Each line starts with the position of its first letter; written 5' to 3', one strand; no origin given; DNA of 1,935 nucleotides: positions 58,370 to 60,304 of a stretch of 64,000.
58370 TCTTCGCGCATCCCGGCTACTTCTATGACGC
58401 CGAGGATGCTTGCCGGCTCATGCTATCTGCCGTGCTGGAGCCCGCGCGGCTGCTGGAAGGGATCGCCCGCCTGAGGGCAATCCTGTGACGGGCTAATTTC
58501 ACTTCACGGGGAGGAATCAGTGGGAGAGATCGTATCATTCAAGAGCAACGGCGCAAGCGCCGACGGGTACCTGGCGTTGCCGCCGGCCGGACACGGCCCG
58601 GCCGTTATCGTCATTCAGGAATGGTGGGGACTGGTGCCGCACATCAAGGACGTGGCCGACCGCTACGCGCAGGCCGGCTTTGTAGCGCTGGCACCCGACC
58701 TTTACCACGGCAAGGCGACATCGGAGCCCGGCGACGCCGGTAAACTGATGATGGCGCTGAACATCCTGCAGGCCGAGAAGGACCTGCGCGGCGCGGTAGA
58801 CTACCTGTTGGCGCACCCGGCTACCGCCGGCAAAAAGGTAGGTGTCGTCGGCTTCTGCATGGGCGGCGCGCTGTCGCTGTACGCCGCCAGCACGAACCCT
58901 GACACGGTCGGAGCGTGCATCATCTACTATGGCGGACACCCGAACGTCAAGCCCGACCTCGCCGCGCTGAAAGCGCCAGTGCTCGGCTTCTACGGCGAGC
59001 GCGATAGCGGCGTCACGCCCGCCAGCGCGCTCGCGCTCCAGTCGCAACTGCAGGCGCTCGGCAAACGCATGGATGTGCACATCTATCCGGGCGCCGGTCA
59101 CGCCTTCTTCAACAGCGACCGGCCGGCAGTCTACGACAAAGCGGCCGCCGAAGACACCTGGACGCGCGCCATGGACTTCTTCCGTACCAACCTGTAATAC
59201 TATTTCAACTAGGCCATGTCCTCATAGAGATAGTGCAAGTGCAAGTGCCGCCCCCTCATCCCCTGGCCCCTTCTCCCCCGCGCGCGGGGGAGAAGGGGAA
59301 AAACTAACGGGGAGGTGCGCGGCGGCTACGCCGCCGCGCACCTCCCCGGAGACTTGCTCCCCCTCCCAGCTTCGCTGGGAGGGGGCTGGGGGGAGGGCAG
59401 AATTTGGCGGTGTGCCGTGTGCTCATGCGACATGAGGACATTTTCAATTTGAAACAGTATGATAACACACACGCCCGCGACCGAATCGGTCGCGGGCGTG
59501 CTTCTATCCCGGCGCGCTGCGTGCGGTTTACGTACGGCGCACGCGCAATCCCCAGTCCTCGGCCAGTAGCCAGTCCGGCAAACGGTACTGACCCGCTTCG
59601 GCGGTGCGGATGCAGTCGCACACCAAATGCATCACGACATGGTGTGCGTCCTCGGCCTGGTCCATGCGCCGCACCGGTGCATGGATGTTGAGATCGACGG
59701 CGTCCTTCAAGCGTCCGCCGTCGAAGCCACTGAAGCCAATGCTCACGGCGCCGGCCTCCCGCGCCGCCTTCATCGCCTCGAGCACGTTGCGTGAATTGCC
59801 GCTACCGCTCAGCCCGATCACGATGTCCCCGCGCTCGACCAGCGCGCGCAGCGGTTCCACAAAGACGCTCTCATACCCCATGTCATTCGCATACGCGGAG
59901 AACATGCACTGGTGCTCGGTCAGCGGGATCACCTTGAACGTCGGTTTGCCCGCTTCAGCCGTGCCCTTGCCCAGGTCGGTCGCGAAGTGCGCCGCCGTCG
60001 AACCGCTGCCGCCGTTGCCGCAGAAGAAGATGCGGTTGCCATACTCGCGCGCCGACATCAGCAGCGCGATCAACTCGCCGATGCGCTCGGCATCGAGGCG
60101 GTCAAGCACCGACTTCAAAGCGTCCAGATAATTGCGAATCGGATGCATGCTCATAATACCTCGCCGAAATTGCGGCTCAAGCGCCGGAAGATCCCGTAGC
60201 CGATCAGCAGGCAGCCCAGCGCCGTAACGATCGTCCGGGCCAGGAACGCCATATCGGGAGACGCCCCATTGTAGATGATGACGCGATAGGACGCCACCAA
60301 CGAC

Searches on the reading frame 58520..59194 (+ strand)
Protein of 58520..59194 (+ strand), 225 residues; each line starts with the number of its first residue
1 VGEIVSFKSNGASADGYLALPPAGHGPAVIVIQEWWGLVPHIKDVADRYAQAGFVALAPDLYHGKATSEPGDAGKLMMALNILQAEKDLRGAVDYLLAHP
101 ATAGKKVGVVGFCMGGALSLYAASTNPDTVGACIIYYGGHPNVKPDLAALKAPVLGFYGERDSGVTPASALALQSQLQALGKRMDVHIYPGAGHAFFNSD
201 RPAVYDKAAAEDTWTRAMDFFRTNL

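Call 71: find_encoding_contigs(protein=window:58520-59194:+, flank=3000, max_places=10)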
Protein seq(225 aa) (225 aa): 2 contigs read that carry it; 2 places shown.
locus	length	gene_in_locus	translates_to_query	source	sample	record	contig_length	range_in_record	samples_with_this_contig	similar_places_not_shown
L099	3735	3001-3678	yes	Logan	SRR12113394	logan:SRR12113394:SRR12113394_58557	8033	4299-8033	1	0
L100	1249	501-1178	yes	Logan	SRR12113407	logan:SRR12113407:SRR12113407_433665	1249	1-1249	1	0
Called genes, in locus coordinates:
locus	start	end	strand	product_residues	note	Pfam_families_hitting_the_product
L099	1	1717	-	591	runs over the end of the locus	PF00664:ABC_membrane, PF00005:ABC_tran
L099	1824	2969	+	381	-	PF00155:Aminotran_1_2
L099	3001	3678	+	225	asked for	PF01738:DLH, PF12697:Abhydrolase_6 (faint), PF00561:Abhydrolase_1 (weak), PF12146:Hydrolase_4 (faint), PF02230:Abhydrolase_2, PF08840:BAAT_C (weak), PF00326:Peptidase_S9 (weak)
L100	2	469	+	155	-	?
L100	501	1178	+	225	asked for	PF01738:DLH, PF12697:Abhydrolase_6 (faint), PF00561:Abhydrolase_1 (weak), PF12146:Hydrolase_4 (faint), PF02230:Abhydrolase_2, PF08840:BAAT_C (weak), PF00326:Peptidase_S9 (weak)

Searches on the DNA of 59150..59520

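Call 81: search_rna_families(source=window, start=59150, end=59520, threshold=evalue, max_evalue=1)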
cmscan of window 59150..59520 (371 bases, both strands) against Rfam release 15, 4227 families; matches with E-value up to 1: 37.
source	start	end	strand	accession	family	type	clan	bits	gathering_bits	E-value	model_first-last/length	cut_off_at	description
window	59289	59366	-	RF03878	mir-B6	Gene; miRNA;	-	35.4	89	0.0028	1-83/83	no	mir-B6 microRNA precursor family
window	59289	59366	+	RF03878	mir-B6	Gene; miRNA;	-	33.6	89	0.0064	1-83/83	no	mir-B6 microRNA precursor family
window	59288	59367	-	RF04159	MIR1437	Gene; miRNA;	-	33.1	168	0.00052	1-192/192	no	MIR1437 microRNA precursor family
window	59295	59362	-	RF00981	mir-939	Gene; miRNA;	-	30.5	84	0.0014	1-82/82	no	mir-939 microRNA precursor family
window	59291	59366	-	RF00802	mir-207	Gene; miRNA;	-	29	88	0.0015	1-78/78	no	mir-207 microRNA precursor family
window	59288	59367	+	RF04159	MIR1437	Gene; miRNA;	-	28.8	168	0.0046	1-192/192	no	MIR1437 microRNA precursor family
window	59307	59381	-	RF02827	Scr6106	Gene; sRNA;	-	27.8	52.5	0.2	1-85/85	no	Streptomyces RNA 6106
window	59307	59349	+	RF00942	mir-1224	Gene; miRNA;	-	25.3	105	0.02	1-86/86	no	mir-1224 microRNA precursor family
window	59299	59341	-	RF02866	ncS16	Gene; sRNA;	-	24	48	0.014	1-83/83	no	Burkholderia sRNA 16 (Bc_KC_sr1)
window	59307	59349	+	RF03964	mir-H1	Gene; miRNA;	-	23.9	97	0.1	1-85/85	no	mir-H1 microRNA precursor family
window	59291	59363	-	RF03407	MIR531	Gene; miRNA;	-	23.8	70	0.034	1-69/69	no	MIR531 microRNA precursor family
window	59307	59349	-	RF03964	mir-H1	Gene; miRNA;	-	23.3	97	0.14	1-85/85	no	mir-H1 microRNA precursor family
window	59284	59380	-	RF00765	mir-337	Gene; miRNA;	-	22.7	80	0.015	1-93/93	no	mir-337 microRNA precursor family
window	59307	59349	+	RF03379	mir-4667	Gene; miRNA;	-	22.5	68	0.1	1-93/93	no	mir-4667 microRNA precursor family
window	59249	59324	-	RF03389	mir-4738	Gene; miRNA;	-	22.3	81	0.056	1-87/87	no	mir-4738 microRNA precursor family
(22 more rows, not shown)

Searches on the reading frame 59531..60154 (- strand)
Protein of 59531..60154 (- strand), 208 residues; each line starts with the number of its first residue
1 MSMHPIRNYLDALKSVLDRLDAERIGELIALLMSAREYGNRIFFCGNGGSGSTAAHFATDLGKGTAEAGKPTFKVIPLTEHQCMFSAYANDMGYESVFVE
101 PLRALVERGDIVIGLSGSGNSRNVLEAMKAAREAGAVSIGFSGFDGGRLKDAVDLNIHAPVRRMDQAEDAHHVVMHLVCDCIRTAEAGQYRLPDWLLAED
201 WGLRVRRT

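Call 87: find_encoding_contigs(protein=window:59531-60154:-, flank=3000, max_places=10)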
Protein seq(208 aa) (208 aa): no gene with exactly this product is on record in the collection.
